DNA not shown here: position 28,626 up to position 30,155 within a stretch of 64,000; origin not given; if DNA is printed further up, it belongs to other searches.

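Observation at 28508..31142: Promoter-to-terminator cassette: Sec-exported propeptide + HTH/TPR (RNPP-like) receptor + 10-TM protein; candidate undescribed peptide quorum-sensing module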

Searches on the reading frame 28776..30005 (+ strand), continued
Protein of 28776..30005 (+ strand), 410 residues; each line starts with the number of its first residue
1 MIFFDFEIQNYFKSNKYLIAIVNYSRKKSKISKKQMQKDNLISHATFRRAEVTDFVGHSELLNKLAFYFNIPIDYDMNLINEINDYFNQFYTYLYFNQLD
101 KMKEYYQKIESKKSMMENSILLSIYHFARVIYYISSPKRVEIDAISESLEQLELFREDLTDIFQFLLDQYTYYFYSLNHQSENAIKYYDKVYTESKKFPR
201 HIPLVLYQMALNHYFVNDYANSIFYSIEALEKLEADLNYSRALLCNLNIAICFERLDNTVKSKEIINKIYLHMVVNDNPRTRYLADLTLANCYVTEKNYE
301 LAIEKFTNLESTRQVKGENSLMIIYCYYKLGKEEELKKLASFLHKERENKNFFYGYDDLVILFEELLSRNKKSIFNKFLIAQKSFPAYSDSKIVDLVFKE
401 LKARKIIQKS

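Call 30: find_related_loci(query=A1, collection=metagenome_contigs, flank=4000)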
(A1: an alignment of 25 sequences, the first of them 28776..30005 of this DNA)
Query A1 (410 aa) in metagenome_contigs; peptide patterns used: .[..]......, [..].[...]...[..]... (x = any residue, [..] = any of these).
97 stretches matched a pattern; 10 encode a relative of the query (tblastn E <= 1e-3); 10 distinct loci.
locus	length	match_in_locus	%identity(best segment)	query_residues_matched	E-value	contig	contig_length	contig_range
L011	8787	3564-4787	64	1-408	3e-172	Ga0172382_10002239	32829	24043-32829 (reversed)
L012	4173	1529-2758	56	1-410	7e-157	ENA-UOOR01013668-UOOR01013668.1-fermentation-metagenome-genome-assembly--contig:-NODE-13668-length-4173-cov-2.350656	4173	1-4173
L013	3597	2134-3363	54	1-410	1e-148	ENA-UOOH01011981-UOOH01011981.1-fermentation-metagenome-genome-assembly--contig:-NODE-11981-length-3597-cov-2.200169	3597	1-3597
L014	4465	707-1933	56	2-410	6e-143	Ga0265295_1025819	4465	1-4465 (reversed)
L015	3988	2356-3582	56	2-410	5e-144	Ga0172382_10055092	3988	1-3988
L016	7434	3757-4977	53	1-407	9e-135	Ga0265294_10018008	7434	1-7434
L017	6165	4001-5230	52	1-410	9e-135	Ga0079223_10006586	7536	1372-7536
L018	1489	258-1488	55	1-410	2e-127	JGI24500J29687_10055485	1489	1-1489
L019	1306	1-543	57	227-407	2e-62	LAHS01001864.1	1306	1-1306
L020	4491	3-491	53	248-410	4e-51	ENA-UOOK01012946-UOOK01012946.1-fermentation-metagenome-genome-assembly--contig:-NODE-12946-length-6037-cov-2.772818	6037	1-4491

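Call 49: find_encoding_contigs(protein=P0028, flank=3000, max_places=2)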
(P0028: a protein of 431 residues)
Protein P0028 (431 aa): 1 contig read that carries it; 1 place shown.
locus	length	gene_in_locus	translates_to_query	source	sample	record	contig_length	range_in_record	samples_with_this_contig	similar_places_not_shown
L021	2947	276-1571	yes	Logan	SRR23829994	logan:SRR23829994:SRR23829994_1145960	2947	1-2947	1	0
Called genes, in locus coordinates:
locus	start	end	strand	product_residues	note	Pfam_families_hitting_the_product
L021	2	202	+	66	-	?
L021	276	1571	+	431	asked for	PF13424:TPR_12 (weak)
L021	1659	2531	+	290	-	PF02811:PHP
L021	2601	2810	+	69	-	PF00403:HMA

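Call 50: find_encoding_contigs(protein=P0029, flank=3000, max_places=2)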
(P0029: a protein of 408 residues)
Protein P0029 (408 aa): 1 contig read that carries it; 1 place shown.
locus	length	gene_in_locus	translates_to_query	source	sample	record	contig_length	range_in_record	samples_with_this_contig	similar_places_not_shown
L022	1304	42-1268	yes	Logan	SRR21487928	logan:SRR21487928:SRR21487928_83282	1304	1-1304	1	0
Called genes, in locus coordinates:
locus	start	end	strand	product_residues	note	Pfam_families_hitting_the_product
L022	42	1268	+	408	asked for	-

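Call 51: find_encoding_contigs(protein=P0030, flank=3000, max_places=2)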
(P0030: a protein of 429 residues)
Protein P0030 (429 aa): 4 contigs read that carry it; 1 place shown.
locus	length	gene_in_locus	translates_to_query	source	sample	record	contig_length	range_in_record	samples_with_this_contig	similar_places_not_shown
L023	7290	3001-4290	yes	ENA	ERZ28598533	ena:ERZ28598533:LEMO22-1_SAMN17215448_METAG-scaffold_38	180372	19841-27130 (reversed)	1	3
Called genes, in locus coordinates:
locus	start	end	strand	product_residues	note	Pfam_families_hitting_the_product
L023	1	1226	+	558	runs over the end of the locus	PF00722:Glyco_hydro_16, PF26113:GH16_XgeA, PF03422:CBM_6, PF18099:CBM_35_2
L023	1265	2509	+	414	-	PF00464:SHMT, PF00155:Aminotran_1_2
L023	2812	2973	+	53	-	-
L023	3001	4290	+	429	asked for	PF13374:TPR_10 (faint)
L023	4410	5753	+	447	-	PF07690:MFS_1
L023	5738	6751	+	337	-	PF10974:DUF2804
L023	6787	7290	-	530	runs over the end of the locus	PF07555:NAGidase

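Call 64: search_protein_families(library=pfam, alignment_id=A1, max_evalue=1)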
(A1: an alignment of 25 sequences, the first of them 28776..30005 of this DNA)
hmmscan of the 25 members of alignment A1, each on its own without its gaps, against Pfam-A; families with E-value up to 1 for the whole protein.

A. member 1, window:28776-30005:+ (410 aa): 3 families
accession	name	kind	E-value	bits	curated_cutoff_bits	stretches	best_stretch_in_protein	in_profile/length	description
PF13424.12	TPR_12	-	0.00065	20.3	30.1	0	287-332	7-53/77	Tetratricopeptide repeat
PF13174.12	TPR_6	-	0.0081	17.2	26.3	0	247-269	4-26/33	Tetratricopeptide repeat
PF00515.34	TPR_1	-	0.31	11.4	27.8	0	289-304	7-22/34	Tetratricopeptide repeat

B. families by the number of members that match (of 25 scanned): 24 families
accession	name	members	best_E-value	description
PF14559.12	TPR_19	19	0.00029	Tetratricopeptide repeat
PF13174.12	TPR_6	17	0.00032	Tetratricopeptide repeat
PF13424.12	TPR_12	16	3.7e-05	Tetratricopeptide repeat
PF07719.23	TPR_2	13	0.0012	Tetratricopeptide repeat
PF01535.26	PPR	8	0.0018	PPR repeat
PF13181.12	TPR_8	6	0.00027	Tetratricopeptide repeat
PF01381.28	HTH_3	5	0.0001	Helix-turn-helix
PF12844.13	HTH_19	5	0.019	Helix-turn-helix domain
PF00515.34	TPR_1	5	0.082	Tetratricopeptide repeat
PF12895.13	ANAPC3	4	0.11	Anaphase-promoting complex, cyclosome, subunit 3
PF14084.11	DUF4264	3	0.0018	Protein of unknown function (DUF4264)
PF13176.12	TPR_7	3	0.008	Tetratricopeptide repeat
PF25063.1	ARM_TT21_C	3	0.022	Tetratricopeptide repeat protein 21 C-terminal ARM domain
PF09613.16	HrpB1_HrpK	1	0.025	Bacterial type III secretion protein (HrpB1_HrpK)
PF05981.17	CreA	1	0.061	CreA protein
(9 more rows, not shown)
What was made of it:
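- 28776..30008 (+): 410-aa cytoplasmic receptor/regulator: N-terminal XRE-like HTH (about residues 16-68) plus TPR-like superhelix with an NprR/Rap-like fold. HTH_3 is hit in 5 of 25 family members (call 64).
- On RRNPP(A) peptide quorum-sensing systems: HTH_3 hit in 5 of 25 members, best E 1e-4 (call 64).
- HTH_3 is detected in 5 of 25 members (call 64).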

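Call 83: search_protein_families(library=ncbifam, proteins=[L006:4831-5055:+, L001:6379-6603:+, L009:2088-2312:+, L003:6406-6639:+], max_evalue=10)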
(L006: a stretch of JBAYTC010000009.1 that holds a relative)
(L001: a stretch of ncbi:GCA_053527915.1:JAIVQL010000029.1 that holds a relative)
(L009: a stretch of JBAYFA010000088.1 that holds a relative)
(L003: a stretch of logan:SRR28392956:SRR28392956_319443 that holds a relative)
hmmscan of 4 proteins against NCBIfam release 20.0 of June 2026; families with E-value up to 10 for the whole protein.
L006:4831-5055:+ (75 aa): 1 family
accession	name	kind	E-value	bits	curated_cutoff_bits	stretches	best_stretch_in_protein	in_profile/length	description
NF003263.0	PRK04235.1-1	equivalog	0.049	12.8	237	1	5-70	149-209/219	hypothetical protein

L001:6379-6603:+ (75 aa): 1 family
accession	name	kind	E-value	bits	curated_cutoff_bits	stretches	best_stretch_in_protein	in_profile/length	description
NF008059.0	PRK10793.1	equivalog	0.12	11.1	694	1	7-58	220-271/403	D-alanyl-D-alanine carboxypeptidase DacA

L009:2088-2312:+ (75 aa): 1 family
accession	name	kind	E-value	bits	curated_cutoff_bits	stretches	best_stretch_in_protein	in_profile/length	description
NF038403.1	perm_prefix_1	domain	2.9e-05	23.8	30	1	24-62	16-54/59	permease prefix domain 1-containing protein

L003:6406-6639:+ (78 aa): 1 family
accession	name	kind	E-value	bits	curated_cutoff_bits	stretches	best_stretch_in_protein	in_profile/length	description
NF038403.1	perm_prefix_1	domain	0.012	15.4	30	1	18-60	10-52/59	permease prefix domain 1-containing protein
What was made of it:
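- Closest known: HAAS-PadR dyads. Same: Weak perm_prefix_1 matches in two orthologues (call 83).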

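Call 84: search_protein_families(library=pfam, proteins=[L006:4831-5055:+, L001:6379-6603:+, L009:2088-2312:+, L003:6406-6639:+], max_evalue=10)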
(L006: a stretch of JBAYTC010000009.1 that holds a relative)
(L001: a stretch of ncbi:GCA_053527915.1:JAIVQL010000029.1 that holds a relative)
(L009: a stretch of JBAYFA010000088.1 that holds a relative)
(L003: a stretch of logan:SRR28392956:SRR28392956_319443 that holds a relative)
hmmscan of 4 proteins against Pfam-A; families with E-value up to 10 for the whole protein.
L006:4831-5055:+ (75 aa): 2 families
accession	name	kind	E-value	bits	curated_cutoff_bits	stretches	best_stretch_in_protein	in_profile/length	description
PF07462.16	MSP1_C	-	0.015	14.5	29.8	1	9-68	453-511/554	Merozoite surface protein 1 (MSP1) C-terminus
PF06449.16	YMF19_C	-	0.21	11.9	25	1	1-16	24-39/51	ATP synthase YMF19, C-terminal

L001:6379-6603:+ (75 aa): 1 family
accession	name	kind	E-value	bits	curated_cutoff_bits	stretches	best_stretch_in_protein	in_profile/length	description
PF08989.15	DUF1896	-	0.044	14.4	25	1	12-66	19-70/142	Domain of unknown function (DUF1896)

L009:2088-2312:+ (75 aa): 1 family
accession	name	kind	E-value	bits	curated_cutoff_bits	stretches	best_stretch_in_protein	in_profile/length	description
PF21703.3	Gp10A-like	-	0.094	12.8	27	1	20-57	31-75/279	Major capsid protein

L003:6406-6639:+ (78 aa): 0 families

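Call 85: find_encoding_contigs(protein=P0031, flank=2500, max_places=1)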
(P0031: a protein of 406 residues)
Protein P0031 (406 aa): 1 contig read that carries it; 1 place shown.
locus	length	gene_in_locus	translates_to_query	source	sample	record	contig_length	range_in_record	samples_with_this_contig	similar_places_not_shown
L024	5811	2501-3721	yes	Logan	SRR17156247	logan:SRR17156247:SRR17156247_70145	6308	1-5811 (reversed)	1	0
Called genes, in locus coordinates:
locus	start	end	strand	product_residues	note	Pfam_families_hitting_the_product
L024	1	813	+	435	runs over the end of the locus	?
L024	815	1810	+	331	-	PF01210:NAD_Gly3P_dh_N, PF03446:NAD_binding_2 (weak), PF03721:UDPG_MGDP_dh_N (weak), PF03807:F420_oxidored, PF07479:NAD_Gly3P_dh_C, PF20618:GPD_NAD_C_bact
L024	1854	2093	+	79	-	PF14069:SpoVIF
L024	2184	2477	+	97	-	-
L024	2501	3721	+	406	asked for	-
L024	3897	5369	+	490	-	PF09547:SpoIVA_ATPase, PF20438:SpoIVA_middle, PF20439:SpoIVA_C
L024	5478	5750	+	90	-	PF00216:Bac_DNA_binding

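Call 86: find_encoding_contigs(protein=P0036, flank=2500, max_places=1)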
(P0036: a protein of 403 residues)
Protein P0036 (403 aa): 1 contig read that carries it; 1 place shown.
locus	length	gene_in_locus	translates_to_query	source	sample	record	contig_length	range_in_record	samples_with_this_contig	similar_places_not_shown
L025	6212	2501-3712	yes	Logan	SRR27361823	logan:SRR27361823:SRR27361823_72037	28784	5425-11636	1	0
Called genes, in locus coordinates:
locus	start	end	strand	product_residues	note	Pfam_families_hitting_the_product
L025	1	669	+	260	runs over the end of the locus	PF00142:Fer4_NifH, PF00448:SRP54 (faint), PF01656:CbiA, PF02374:ArsA_ATPase (weak), PF06564:CBP_BcsQ, PF09140:MipZ, PF10609:ParA, PF13614:AAA_31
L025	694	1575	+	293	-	PF02195:ParB_N, PF17762:HTH_ParB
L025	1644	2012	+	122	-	PF03960:ArsC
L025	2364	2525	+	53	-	-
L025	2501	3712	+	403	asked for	PF07719:TPR_2 (faint), PF13181:TPR_8 (faint)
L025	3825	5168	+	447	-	PF10396:TrmE_N, PF00350:Dynamin_N (faint), PF12631:MnmE_helical, PF03193:RsgA_GTPase (faint), PF00009:GTP_EFTU (faint), PF01926:MMR_HSR1, PF02421:FeoB_N, PF04548:AIG1 (weak)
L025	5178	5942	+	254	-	PF01026:TatD_DNase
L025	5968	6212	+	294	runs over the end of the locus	PF06725:3D (weak)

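Call 87: find_encoding_contigs(protein=P0032, flank=2500, max_places=1)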
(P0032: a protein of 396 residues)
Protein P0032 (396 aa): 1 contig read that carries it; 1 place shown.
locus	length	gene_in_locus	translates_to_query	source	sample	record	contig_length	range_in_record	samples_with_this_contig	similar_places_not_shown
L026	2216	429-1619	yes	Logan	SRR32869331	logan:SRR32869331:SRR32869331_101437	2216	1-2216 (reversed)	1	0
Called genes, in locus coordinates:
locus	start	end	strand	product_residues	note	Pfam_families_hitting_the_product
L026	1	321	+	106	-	?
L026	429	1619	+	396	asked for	-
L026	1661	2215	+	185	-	?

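Call 93: search_protein_families(library=pfam, proteins=[P0038, P0042, P0043, P0047, P0028, P0030, P0031, P0036], max_evalue=0.01)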
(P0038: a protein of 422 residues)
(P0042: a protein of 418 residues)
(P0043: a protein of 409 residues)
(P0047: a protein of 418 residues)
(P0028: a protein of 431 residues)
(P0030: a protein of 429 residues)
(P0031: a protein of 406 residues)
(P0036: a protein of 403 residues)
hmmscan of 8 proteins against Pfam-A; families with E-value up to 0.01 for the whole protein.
P0038 (422 aa): 8 families
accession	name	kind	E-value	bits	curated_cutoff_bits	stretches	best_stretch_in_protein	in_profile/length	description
PF13424.12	TPR_12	-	3.3e-10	40.4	30.1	2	227-292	5-72/77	Tetratricopeptide repeat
PF01381.28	HTH_3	-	1.7e-08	34.8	23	1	7-58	1-53/55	Helix-turn-helix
PF07719.23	TPR_2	-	0.00034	20.9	27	0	267-294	3-30/34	Tetratricopeptide repeat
PF13181.12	TPR_8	-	0.00036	20.9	25.7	1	185-214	1-30/34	Tetratricopeptide repeat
PF13432.12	TPR_16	-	0.0024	18.7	32.7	0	236-292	8-58/65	Tetratricopeptide repeat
PF13428.12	TPR_14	-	0.0038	18.2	23.5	0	269-295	5-31/44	Tetratricopeptide repeat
PF12844.13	HTH_19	-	0.0056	17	30.2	0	5-56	2-54/64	Helix-turn-helix domain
PF14559.12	TPR_19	-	0.0073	17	25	0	264-291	24-51/68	Tetratricopeptide repeat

P0042 (418 aa): 16 families
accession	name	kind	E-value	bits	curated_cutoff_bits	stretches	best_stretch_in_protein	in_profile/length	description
PF13424.12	TPR_12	-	4.2e-16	59.3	30.1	2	267-335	3-76/77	Tetratricopeptide repeat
PF01381.28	HTH_3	-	2.3e-14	53.6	23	1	9-61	3-55/55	Helix-turn-helix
PF12844.13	HTH_19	-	1.3e-12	47.9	30.2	1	4-62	1-59/64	Helix-turn-helix domain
PF00515.34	TPR_1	-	1.7e-10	40.7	27.8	0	267-295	1-29/34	Tetratricopeptide repeat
PF13181.12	TPR_8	-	2.1e-10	40.3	25.7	1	267-297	1-31/34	Tetratricopeptide repeat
PF13560.12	HTH_31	-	1.6e-09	38.4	27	1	10-59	9-59/64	Helix-turn-helix domain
PF18801.6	RapH_N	-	1.7e-08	34.8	27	1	71-122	9-61/62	response regulator aspartate phosphatase H, N terminal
PF07719.23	TPR_2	-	7.8e-08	32.3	27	0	186-215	1-30/34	Tetratricopeptide repeat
PF13443.12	HTH_26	-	2.7e-06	28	22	1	10-61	5-57/63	Cro/C1-type HTH DNA-binding domain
PF13428.12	TPR_14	-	7.9e-05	23.4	23.5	0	307-338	4-35/44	Tetratricopeptide repeat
PF13431.12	TPR_17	-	0.00029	21.3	24.4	0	267-283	13-29/34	Tetratricopeptide repeat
PF13413.12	HTH_25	-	0.001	19.3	24.6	1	11-40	6-35/62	Helix-turn-helix domain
PF13176.12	TPR_7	-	0.0014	19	27.9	0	269-294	1-26/36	Tetratricopeptide repeat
PF13744.12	HTH_37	-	0.003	17.8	27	1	11-40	27-56/80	Helix-turn-helix domain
PF10366.15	Vps39_1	-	0.007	17.1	22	1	259-303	31-75/108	Vacuolar sorting protein 39 domain 1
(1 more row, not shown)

P0043 (409 aa): 7 families
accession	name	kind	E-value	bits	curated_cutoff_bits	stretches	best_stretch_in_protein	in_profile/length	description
PF13424.12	TPR_12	-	1.6e-14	54.2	30.1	1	189-254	8-75/77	Tetratricopeptide repeat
PF01381.28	HTH_3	-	5.8e-09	36.3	23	1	9-58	3-53/55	Helix-turn-helix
PF07719.23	TPR_2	-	9.3e-08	32.1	27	0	153-175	8-30/34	Tetratricopeptide repeat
PF13181.12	TPR_8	-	6.1e-06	26.4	25.7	0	267-293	3-29/34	Tetratricopeptide repeat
PF18801.6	RapH_N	-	0.00065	20.1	27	1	64-120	4-61/62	response regulator aspartate phosphatase H, N terminal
PF12844.13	HTH_19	-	0.0017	18.7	30.2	1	5-56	2-54/64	Helix-turn-helix domain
PF13374.12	TPR_10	-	0.0087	16.5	27.5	0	267-292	4-29/42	Tetratricopeptide repeat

P0047 (418 aa): 8 families
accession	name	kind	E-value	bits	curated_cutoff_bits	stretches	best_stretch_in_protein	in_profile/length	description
PF13424.12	TPR_12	-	6.9e-12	45.8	30.1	2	231-295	9-75/77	Tetratricopeptide repeat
PF01381.28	HTH_3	-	3.1e-11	43.6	23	1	8-56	3-52/55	Helix-turn-helix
PF07719.23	TPR_2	-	7.3e-10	38.6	27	0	265-294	1-30/34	Tetratricopeptide repeat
PF00515.34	TPR_1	-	9.1e-10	38.4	27.8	0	156-175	11-30/34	Tetratricopeptide repeat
PF13181.12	TPR_8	-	1.4e-06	28.4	25.7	0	186-213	2-29/34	Tetratricopeptide repeat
PF12844.13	HTH_19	-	1.9e-05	24.9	30.2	1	3-55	1-54/64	Helix-turn-helix domain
PF13560.12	HTH_31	-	0.0022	18.7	27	1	9-55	9-57/64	Helix-turn-helix domain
PF17874.7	TPR_MalT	-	0.0048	16.6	45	0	198-261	253-316/336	MalT-like TPR region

P0028 (431 aa): 9 families
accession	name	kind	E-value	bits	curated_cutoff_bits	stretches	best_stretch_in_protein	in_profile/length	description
PF13424.12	TPR_12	-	3.5e-07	30.7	30.1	1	251-314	8-73/77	Tetratricopeptide repeat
PF07719.23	TPR_2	-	4.1e-05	23.8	27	0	289-313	4-28/34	Tetratricopeptide repeat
PF25058.1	ARM_TT21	-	0.00052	20.4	27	0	288-356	59-126/155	Tetratricopeptide repeat protein 21 ARM repeat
PF14559.12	TPR_19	-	0.00078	20.2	25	0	298-349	3-53/68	Tetratricopeptide repeat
PF13174.12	TPR_6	-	0.0011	19.9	26.3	0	250-271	4-25/33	Tetratricopeptide repeat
PF13181.12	TPR_8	-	0.0011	19.4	25.7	0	289-314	4-29/34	Tetratricopeptide repeat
PF13374.12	TPR_10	-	0.0016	18.8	27.5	0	248-272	4-28/42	Tetratricopeptide repeat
PF00515.34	TPR_1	-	0.0025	18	27.8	0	293-313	8-28/34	Tetratricopeptide repeat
PF13176.12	TPR_7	-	0.0068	16.9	27.9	0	296-311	9-24/36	Tetratricopeptide repeat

P0030 (429 aa): 4 families
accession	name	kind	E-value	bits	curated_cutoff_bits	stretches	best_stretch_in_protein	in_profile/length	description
PF13424.12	TPR_12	-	2e-05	25.1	30.1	1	209-268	6-67/77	Tetratricopeptide repeat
PF13374.12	TPR_10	-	2.9e-05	24.4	27.5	0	246-266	2-22/42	Tetratricopeptide repeat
PF13176.12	TPR_7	-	0.00018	21.8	27.9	0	292-320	5-33/36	Tetratricopeptide repeat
PF14559.12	TPR_19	-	0.0069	17.1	25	0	302-352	7-57/68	Tetratricopeptide repeat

P0031 (406 aa): 0 families

P0036 (403 aa): 4 families
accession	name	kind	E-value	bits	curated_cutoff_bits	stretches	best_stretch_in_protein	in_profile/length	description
PF13181.12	TPR_8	-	3e-06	27.4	25.7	1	286-316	3-33/34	Tetratricopeptide repeat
PF07719.23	TPR_2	-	2.2e-05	24.6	27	0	287-316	4-33/34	Tetratricopeptide repeat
PF13424.12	TPR_12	-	4.4e-05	24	30.1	0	285-319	4-38/77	Tetratricopeptide repeat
PF13176.12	TPR_7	-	0.00045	20.5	27.9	0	209-228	5-24/36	Tetratricopeptide repeat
